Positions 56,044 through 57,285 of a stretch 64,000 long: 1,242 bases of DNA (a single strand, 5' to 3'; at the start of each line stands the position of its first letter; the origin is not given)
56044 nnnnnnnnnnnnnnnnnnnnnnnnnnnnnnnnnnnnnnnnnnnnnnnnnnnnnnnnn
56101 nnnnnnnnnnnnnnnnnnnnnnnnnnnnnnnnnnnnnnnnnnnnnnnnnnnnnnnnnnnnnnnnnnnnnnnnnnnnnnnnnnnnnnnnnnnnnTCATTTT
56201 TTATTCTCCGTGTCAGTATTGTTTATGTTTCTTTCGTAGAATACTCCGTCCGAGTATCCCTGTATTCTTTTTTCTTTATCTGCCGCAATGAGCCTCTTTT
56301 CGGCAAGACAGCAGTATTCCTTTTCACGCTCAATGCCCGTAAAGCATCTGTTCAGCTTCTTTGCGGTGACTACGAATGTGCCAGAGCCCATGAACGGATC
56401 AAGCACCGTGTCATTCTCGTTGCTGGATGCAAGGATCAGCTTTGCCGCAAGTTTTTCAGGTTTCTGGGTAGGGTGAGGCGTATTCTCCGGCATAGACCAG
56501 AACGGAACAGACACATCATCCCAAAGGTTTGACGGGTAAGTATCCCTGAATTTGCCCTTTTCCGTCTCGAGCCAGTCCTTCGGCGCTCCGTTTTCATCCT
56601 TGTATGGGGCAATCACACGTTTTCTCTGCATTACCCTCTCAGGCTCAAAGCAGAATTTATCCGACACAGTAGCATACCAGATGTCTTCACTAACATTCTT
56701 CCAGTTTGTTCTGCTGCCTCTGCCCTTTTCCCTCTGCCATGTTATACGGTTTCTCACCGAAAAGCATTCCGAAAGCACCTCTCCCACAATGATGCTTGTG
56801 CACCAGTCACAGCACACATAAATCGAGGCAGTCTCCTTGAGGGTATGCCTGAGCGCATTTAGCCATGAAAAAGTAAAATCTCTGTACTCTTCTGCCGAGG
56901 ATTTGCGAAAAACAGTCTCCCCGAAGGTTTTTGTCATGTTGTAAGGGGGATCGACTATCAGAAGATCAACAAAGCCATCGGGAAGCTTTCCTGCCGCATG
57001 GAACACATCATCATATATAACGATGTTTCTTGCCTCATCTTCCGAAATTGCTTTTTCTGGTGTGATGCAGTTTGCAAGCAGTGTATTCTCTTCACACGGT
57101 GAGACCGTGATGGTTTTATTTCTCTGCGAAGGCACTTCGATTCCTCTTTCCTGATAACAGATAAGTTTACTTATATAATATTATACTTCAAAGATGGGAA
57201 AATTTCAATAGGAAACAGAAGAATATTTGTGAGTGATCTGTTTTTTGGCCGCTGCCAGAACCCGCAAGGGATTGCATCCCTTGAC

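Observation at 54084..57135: AT-rich islet next to ftsH: an apparently orphan DNA methyltransferase translationally coupled to a membrane protein with a degenerate GGDEF domain and a small protein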

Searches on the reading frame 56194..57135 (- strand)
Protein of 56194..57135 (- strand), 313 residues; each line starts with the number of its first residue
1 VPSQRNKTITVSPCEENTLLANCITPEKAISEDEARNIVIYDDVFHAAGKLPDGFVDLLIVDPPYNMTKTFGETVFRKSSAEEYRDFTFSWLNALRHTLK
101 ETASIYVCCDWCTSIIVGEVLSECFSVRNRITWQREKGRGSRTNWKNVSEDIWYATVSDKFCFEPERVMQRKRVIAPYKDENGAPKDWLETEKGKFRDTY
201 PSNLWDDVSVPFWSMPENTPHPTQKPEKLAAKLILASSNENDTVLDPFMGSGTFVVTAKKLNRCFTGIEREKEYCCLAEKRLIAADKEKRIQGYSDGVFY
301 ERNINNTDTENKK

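Call 3: search_protein_families(library=pfam, proteins=[window:56194-57135:-], max_evalue=0.01)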
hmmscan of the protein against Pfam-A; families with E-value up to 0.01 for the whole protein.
window:56194-57135:- (313 aa): 2 families
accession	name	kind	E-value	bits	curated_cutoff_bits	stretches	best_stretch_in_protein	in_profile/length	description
PF01555.25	N6_N4_Mtase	-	5.1e-43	148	26.7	1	56-280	1-221/221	DNA methylase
PF01170.24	UPF0020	-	0.00016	21.9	22.3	1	226-279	13-68/197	RMKL-like, methyltransferase domain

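Call 4: search_protein_families(library=ncbifam, proteins=[window:56194-57135:-], max_evalue=0.01)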
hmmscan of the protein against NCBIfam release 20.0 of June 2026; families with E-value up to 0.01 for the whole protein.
window:56194-57135:- (313 aa): 7 families
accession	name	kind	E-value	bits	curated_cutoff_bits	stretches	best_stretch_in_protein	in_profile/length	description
NF008572.0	PRK11524.1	equivalog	1.1e-34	119.9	292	1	31-286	10-260/294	adenine-specific DNA-methyltransferase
NF050803.1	DnaMtaseCcrMCaul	equivalog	2.8e-30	105.4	830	2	219-287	184-252/350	adenine-specific DNA-methyltransferase CcrM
NF010253.0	PRK13699.1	subfamily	7.2e-14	52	244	1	197-294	122-217/226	DNA methyltransferase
NF008748.0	PRK11783.1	equivalog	0.0019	16.5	466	1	227-263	177-215/704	bifunctional 23S rRNA (guanine(2069)-N(7))-methyltransferase RlmK/23S rRNA (guanine(2445)-N(2))-methyltransferase RlmL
TIGR02987.1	met_A_Alw26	exception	0.0028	16.5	353.5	0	234-288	24-82/523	Alw26I/Eco31I/Esp3I family type II restriction adenine-specific DNA-methyltransferase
TIGR01177.1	TIGR01177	hypoth_equivalog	0.0031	16.9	316.55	0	235-258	177-200/330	TIGR01177 family methyltransferase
NF040721.1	Trm14_Arch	equivalog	0.0066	15.6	280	0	221-264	171-215/370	tRNA (guanine(6)-N2)-methyltransferase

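Call 7: search_protein_families(library=padloc, proteins=[window:56194-57135:-], max_evalue=0.01)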
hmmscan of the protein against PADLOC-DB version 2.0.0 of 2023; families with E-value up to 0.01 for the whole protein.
window:56194-57135:- (313 aa): 68 families (the best 25 are shown)
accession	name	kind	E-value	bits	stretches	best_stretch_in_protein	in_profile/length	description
PDLC03371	MTase_II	-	3.2e-60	201.9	1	33-288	7-258/260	Type II methyltransferase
PDLC03299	MTase_II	-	5.4e-48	162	1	33-285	11-260/296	Type II methyltransferase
PDLC03320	MTase_II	-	2e-37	126.9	1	34-287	29-279/289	Type II methyltransferase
PDLC03216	MTase_II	-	6.8e-34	115.4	2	221-287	194-260/364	Type II methyltransferase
PDLC03738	oMTase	-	2.7e-30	103.3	2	221-287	204-270/376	orphan methyltransferase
PDLC03353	MTase_II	-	3.6e-27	93.5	1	37-286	10-254/260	Type II methyltransferase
PDLC03387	MTase_II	-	4.5e-27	92.9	2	123-285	138-278/289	Type II methyltransferase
PDLC03230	MTase_II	-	1.2e-24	85.3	1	39-283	38-283/360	Type II methyltransferase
PDLC03265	MTase_II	-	2.2e-24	84.5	2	34-157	22-149/333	Type II methyltransferase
PDLC03339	MTase_II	-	4.1e-24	83.1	2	210-283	197-272/399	Type II methyltransferase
PDLC03300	MTase_II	-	8.5e-23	78.9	2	84-284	86-278/302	Type II methyltransferase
PDLC03350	MTase_II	-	2.1e-19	68.1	1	37-287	57-300/312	Type II methyltransferase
PDLC03238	MTase_II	-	1.7e-18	64.9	1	43-291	130-372/428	Type II methyltransferase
PDLC03279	MTase_II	-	1.9e-17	60.8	1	216-282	518-584/587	Type II methyltransferase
PDLC03633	MTase_III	-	2.1e-17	61.1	1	82-295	149-366/616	Type III methyltransferase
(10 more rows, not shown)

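Call 18: find_homologous_proteins(query=window:56194-57135:-, max_evalue=1e-30)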
Query window:56194-57135:- (313 aa): 8000 proteins with E <= 1e-30 among 8000 candidates; the best 120 are listed.
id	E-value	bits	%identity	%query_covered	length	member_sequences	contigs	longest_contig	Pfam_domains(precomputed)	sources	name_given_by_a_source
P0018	1.7e-215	732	100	100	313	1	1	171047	PF01555.25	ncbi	-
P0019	3.9e-150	518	-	-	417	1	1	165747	PF01555.25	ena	-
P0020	2.1e-130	453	64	96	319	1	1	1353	PF01555.25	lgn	-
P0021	4.4e-130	452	65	97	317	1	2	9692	PF02086.22,PF01170.25,PF01555.25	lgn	-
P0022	3.5e-129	449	68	89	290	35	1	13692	PF01555.25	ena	-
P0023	2.5e-128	446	63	100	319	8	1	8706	PF01555.25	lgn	-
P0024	7.4e-128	444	63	99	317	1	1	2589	PF01555.25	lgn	-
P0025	3.5e-125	436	61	99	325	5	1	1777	PF01555.25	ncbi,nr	ncbi:MAG: site-specific DNA-methyltransferase [Firmicutes bacterium]|nr:site-specific DNA-methyltran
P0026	5.8e-125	435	63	97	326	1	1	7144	PF01555.25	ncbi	-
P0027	9.6e-125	434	62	96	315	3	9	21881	PF01555.25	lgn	-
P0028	3.3e-124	432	64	97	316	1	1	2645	PF01555.25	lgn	-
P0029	8.1e-123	428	60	100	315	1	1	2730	PF01555.25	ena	-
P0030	9.2e-123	428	63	96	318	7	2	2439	PF01555.25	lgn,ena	-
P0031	2.0e-122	427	60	100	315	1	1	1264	PF01555.25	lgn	-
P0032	7.8e-122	425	59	100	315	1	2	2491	PF01555.25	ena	-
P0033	1.3e-121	424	62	96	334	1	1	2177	PF01555.25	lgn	-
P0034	1.3e-121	424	59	100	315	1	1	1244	PF01555.25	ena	-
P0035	3.7e-121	422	63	96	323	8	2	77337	PF01555.25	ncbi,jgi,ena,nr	ncbi:MAG: site-specific DNA-methyltransferase [Clostridiales bacterium]|nr:site-specific DNA-methylt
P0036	7.3e-121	421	60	96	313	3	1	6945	PF01555.25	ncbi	-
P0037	2.2e-120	420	59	100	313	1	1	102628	PF01555.25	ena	-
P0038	2.6e-120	420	59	100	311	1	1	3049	PF01555.25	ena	-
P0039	7.1e-120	418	60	96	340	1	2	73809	PF01555.25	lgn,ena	-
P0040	1.8e-119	417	66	85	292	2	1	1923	PF01555.25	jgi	jgi:site-specific DNA-methyltransferase (adenine-specific)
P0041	1.9e-119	417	60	97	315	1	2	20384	PF02086.22,PF01555.25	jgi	-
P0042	1.9e-119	417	61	96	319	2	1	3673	PF01555.25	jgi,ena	-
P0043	2.3e-119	416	61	96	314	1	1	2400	PF01555.25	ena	-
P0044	2.6e-119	416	59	98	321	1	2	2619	PF01555.25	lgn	-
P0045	4.0e-119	416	60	97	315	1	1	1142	PF02086.22,PF01555.25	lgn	-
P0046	4.5e-119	415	60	96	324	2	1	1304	PF01555.25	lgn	-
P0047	4.7e-119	415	66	85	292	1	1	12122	PF01555.25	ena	-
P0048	6.0e-119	415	60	97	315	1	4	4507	PF02086.22,PF01555.25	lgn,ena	-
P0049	6.6e-119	415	60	96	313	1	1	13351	PF01170.25,PF01555.25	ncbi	-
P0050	7.1e-119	415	59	96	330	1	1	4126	PF01555.25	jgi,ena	-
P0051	7.6e-119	415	59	96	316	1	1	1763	PF01555.25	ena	-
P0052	7.9e-119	415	59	100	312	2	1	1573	PF01170.25,PF01555.25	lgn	-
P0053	2.4e-118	413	59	97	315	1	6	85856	PF02086.22,PF01555.25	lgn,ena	-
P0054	3.0e-118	413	60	96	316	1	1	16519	PF01555.25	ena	-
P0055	3.5e-118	413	59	97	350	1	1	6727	PF01555.25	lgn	-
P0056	4.2e-118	412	59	100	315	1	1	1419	PF01555.25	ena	-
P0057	4.7e-118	412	60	97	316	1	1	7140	PF01555.25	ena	-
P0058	4.8e-118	412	61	97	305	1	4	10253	PF01555.25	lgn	-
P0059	5.2e-118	412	59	96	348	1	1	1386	PF01170.25,PF01555.25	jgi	-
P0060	5.6e-118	412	58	99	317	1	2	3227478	PF01555.25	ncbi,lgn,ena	-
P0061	5.7e-118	412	59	97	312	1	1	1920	PF01555.25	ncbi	-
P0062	6.1e-118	412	60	96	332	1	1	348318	PF01555.25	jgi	-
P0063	6.5e-118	412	58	96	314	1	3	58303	PF01555.25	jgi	-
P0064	7.6e-118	411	60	96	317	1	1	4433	PF01555.25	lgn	-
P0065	8.3e-118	411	60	96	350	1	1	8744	PF01555.25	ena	-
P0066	1.2e-117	411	57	100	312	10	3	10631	PF01555.25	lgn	-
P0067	1.4e-117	411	60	96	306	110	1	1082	PF01555.25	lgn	-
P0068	1.7e-117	410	60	97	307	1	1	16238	PF01555.25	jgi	-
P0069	1.7e-117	410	58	97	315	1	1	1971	PF02086.22,PF01555.25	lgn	-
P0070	2.0e-117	410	58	100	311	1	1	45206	PF01555.25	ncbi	-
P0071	2.1e-117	410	59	97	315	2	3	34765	PF02086.22,PF01555.25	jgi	-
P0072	2.7e-117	410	60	97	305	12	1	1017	PF01555.25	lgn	-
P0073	2.8e-117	410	59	96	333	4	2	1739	PF01555.25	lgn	-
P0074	3.9e-117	409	59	97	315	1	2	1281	PF02086.22,PF01555.25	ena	-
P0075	4.7e-117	409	60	96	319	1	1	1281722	PF01555.25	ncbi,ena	-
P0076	4.8e-117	409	57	100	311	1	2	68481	PF01555.25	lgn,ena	-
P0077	5.1e-117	409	59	95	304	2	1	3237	PF01555.25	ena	-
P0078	5.4e-117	409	58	97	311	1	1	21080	PF01555.25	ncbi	-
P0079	7.5e-117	408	58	96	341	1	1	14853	PF01555.25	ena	-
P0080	1.1e-116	408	56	98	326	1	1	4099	PF01555.25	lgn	-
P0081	1.2e-116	407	58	98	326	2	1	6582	PF01555.25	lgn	-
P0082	1.3e-116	407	57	100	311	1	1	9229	PF01555.25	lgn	-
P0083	2.1e-116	407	57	100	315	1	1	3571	PF01555.25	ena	-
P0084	2.3e-116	407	57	96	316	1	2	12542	PF01555.25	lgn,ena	-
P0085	5.0e-116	406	59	96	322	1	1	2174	PF01555.25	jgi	jgi:site-specific DNA-methyltransferase (adenine-specific)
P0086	5.0e-116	406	57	97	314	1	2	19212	PF01555.25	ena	-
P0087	5.2e-116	405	59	97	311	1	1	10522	PF01555.25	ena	-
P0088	5.5e-116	405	58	97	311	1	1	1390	PF01555.25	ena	-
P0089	5.6e-116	405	56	99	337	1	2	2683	PF01555.25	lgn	-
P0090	5.8e-116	405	60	96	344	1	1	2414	PF01555.25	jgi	jgi:site-specific DNA-methyltransferase (adenine-specific)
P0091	7.4e-116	405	58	96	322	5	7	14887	PF01555.25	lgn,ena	-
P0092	8.1e-116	405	59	95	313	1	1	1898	PF01555.25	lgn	-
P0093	8.2e-116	405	59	97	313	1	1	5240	PF01555.25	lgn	-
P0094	8.3e-116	405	61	96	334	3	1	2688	PF01555.25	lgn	-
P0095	8.5e-116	405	57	96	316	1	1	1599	PF01555.25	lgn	-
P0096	8.7e-116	405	58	100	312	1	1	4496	PF01555.25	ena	-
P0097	9.0e-116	405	58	96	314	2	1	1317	PF01555.25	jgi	-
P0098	1.0e-115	404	58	100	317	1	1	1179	PF01555.25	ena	-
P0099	1.1e-115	404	58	96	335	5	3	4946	PF01555.25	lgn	-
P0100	1.1e-115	404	59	96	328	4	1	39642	PF01555.25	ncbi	ncbi:MAG: DNA methyltransferase [Clostridiales bacterium]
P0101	1.7e-115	404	58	96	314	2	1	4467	PF01555.25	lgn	-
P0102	1.7e-115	404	58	97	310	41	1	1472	PF01555.25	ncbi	-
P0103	1.8e-115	404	59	96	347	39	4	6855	PF01555.25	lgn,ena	-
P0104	1.8e-115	404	58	96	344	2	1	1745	PF01555.25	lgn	-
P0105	2.0e-115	403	59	97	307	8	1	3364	PF01555.25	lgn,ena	-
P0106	2.0e-115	403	58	96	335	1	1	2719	PF01555.25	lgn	-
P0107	2.1e-115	403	60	100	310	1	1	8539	PF01555.25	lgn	-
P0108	2.3e-115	403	59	96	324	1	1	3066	PF01555.25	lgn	-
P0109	2.4e-115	403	59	96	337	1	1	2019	PF02475.24,PF01555.25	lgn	-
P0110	2.6e-115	403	59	96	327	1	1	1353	PF01555.25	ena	-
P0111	2.7e-115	403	61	96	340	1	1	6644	PF01555.25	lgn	-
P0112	2.8e-115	403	57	100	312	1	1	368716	PF01555.25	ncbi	-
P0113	3.1e-115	403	59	97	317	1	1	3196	PF01555.25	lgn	-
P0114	3.1e-115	403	58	96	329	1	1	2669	PF01555.25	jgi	jgi:site-specific DNA-methyltransferase (adenine-specific)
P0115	3.5e-115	403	58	97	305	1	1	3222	PF01555.25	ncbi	-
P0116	3.8e-115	403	59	97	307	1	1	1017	PF01555.25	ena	-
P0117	4.0e-115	403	58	97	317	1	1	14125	PF01555.25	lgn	-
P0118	4.1e-115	402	61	97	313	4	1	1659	PF01555.25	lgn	-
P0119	4.3e-115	402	59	97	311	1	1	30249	PF01555.25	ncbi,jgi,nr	ncbi:MAG: hypothetical protein LBS65_00850 [Desulfovibrio sp.]|jgi:site-specific DNA-methyltransfera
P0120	4.3e-115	402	57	99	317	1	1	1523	PF01555.25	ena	-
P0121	4.4e-115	402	58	97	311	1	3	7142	PF01555.25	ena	-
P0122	4.7e-115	402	58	97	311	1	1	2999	PF01555.25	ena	-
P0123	4.8e-115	402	60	97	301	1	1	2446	PF01170.25,PF01555.25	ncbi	-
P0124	5.4e-115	402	59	99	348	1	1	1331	PF01555.25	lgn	-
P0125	5.6e-115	402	57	99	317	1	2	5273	PF01555.25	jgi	-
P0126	5.9e-115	402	59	96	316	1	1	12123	PF01555.25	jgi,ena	-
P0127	6.2e-115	402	56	97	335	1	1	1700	PF01555.25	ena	-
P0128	6.3e-115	402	58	97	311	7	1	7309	PF01555.25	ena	-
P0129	6.7e-115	402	59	96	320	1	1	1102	PF01555.25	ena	-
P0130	6.8e-115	402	58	96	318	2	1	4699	PF01555.25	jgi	-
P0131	7.0e-115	402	60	97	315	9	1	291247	PF01555.25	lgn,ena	-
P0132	7.2e-115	402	59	97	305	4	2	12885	PF01555.25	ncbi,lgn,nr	ncbi:MAG TPA: site-specific DNA-methyltransferase [Oscillospiraceae bacterium]|nr:site-specific DNA-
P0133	8.0e-115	402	58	100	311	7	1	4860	PF01555.25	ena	-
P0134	8.1e-115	402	59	96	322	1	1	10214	PF01555.25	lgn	-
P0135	8.5e-115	401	58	97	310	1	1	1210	PF01555.25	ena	-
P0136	8.9e-115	401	58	96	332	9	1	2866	PF01555.25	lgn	-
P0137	8.9e-115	401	58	97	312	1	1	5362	PF01555.25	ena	-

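Call 19: find_encoding_contigs(protein=P0060, flank=6000, max_places=2)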
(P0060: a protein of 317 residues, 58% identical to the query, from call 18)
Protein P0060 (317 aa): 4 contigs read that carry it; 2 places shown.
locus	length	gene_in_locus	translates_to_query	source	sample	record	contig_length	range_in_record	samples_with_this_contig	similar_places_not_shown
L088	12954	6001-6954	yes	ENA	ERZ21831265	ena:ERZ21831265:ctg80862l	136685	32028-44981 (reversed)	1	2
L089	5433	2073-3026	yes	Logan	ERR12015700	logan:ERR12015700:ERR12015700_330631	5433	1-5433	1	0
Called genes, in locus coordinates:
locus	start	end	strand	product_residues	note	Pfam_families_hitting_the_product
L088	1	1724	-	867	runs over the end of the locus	PF02739:5_3_exonuc_N, PF01367:5_3_exonuc, PF22619:DNA_polI_exo1, PF00476:DNA_pol_A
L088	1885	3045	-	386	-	PF13490:zf-HC2, PF14257:DUF4349 (weak)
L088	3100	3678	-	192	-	PF07638:Sigma70_ECF, PF04542:Sigma70_r2, PF08281:Sigma70_r4_2, PF04545:Sigma70_r4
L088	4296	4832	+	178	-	-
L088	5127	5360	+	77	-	-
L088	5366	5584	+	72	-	PF10049:DUF2283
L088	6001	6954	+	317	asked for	PF01555:N6_N4_Mtase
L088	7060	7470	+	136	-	-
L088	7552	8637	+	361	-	PF13237:Fer4_10 (weak), PF14697:Fer4_21, PF13187:Fer4_9 (weak), PF00037:Fer4, PF12837:Fer4_6 (weak), PF12838:Fer4_7 (weak)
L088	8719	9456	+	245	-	PF14378:PAP2_3 (weak), PF01569:PAP2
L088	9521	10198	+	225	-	PF00072:Response_reg, PF00486:Trans_reg_C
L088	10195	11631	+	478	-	PF00672:HAMP, PF00512:HisKA, PF02518:HATPase_c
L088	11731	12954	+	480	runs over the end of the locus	PF07813:LTXXQ (weak)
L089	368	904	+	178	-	-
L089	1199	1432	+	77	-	-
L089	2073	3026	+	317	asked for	PF01555:N6_N4_Mtase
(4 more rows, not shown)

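Call 20: find_encoding_contigs(protein=P0075, flank=6000, max_places=2)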
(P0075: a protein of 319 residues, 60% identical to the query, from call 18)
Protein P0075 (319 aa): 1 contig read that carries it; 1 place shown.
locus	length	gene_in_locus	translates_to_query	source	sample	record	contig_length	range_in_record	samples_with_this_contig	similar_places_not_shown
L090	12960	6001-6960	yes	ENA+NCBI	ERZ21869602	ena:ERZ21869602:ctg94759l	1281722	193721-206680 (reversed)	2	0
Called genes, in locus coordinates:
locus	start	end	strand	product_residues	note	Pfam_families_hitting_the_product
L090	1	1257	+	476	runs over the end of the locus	PF01546:Peptidase_M20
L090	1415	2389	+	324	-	PF00535:Glycos_transf_2, PF10111:Glyco_tranf_2_2 (weak), PF13641:Glyco_tranf_2_3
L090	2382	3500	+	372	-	PF02073:Peptidase_M29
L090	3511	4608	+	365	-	PF02073:Peptidase_M29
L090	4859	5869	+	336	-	PF00044:Gp_dh_N, PF02800:Gp_dh_C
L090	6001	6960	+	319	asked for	PF01555:N6_N4_Mtase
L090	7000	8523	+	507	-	PF00370:FGGY_N, PF02782:FGGY_C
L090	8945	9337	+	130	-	PF22747:Zn_ribbon_DUF2089, PF09862:DUF2089, PF13556:HTH_30 (faint), PF22746:SHOCT-like_DUF2089-C (weak)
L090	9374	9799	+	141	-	PF22746:SHOCT-like_DUF2089-C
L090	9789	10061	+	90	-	-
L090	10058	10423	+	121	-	PF04020:Phage_holin_4_2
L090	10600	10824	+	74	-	PF04014:MazE_antitoxin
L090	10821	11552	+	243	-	PF00005:ABC_tran, PF13304:AAA_21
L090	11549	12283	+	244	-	PF01061:ABC2_membrane, PF12698:ABC2_membrane_3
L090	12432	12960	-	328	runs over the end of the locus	PF06347:SH3_4 (faint), PF08239:SH3_3, PF13529:Peptidase_C39_2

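Call 21: find_encoding_contigs(protein=P0112, flank=6000, max_places=2)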
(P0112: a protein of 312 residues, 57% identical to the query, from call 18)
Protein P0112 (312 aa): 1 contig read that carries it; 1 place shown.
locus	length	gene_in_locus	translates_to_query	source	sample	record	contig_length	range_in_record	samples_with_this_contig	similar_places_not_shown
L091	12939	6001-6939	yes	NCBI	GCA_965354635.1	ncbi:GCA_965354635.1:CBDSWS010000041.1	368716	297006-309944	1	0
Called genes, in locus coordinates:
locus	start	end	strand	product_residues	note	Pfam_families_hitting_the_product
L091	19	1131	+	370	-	PF03462:PCRF, PF00472:RF-1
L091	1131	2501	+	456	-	PF01938:TRAM, PF05958:tRNA_U5-meth_tr, PF05175:MTS, PF03602:Cons_hypoth95, PF13847:Methyltransf_31, PF09445:Methyltransf_15 (weak), PF13649:Methyltransf_25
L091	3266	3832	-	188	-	PF00149:Metallophos, PF06874:FBPase_2 (weak)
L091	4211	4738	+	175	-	PF13302:Acetyltransf_3, PF00583:Acetyltransf_1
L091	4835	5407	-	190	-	PF03575:Peptidase_S51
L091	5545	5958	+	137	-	-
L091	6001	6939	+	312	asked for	PF01555:N6_N4_Mtase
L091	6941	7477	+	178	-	PF06559:DCD_N, PF22769:DCD, PF00692:dUTPase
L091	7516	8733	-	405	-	PF09587:PGA_cap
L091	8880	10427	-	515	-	PF13396:PLDc_N, PF13091:PLDc_2, PF00614:PLDc (weak), PF13091:PLDc_2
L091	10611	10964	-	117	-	PF04977:DivIC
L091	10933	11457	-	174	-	PF09578:Spore_YabQ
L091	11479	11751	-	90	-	PF07873:YabP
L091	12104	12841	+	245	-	PF01209:Ubie_methyltran, PF08003:Methyltransf_9 (weak), PF13489:Methyltransf_23, PF02353:CMAS, PF13649:Methyltransf_25, PF13847:Methyltransf_31, PF08241:Methyltransf_11, PF08242:Methyltransf_12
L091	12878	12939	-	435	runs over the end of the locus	PF01594:AI-2E_transport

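Call 22: find_encoding_contigs(protein=P0035, flank=6000, max_places=2)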
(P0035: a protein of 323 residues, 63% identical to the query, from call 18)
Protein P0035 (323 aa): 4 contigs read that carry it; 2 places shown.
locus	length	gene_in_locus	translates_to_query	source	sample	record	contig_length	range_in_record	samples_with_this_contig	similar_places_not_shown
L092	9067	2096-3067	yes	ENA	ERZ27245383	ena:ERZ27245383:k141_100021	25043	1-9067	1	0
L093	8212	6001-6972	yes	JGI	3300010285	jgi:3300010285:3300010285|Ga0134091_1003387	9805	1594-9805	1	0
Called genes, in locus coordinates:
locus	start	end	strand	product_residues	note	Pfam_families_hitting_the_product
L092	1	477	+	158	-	?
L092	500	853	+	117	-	PF00462:Glutaredoxin (weak), PF03960:ArsC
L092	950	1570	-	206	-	PF00293:NUDIX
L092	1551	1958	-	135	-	-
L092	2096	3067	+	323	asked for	PF01555:N6_N4_Mtase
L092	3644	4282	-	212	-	PF00165:HTH_AraC (weak), PF12833:HTH_18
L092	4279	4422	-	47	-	-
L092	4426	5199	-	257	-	PF00165:HTH_AraC (faint), PF12833:HTH_18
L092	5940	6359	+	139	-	-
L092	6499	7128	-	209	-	PF14681:UPRTase, PF00156:Pribosyltran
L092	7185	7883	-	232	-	PF00814:TsaD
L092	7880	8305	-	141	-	PF02367:TsaE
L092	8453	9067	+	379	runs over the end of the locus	PF01098:FTSW_RODA_SPOVE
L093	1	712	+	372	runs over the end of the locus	PF00953:Glycos_transf_4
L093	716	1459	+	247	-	-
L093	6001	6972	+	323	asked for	PF01555:N6_N4_Mtase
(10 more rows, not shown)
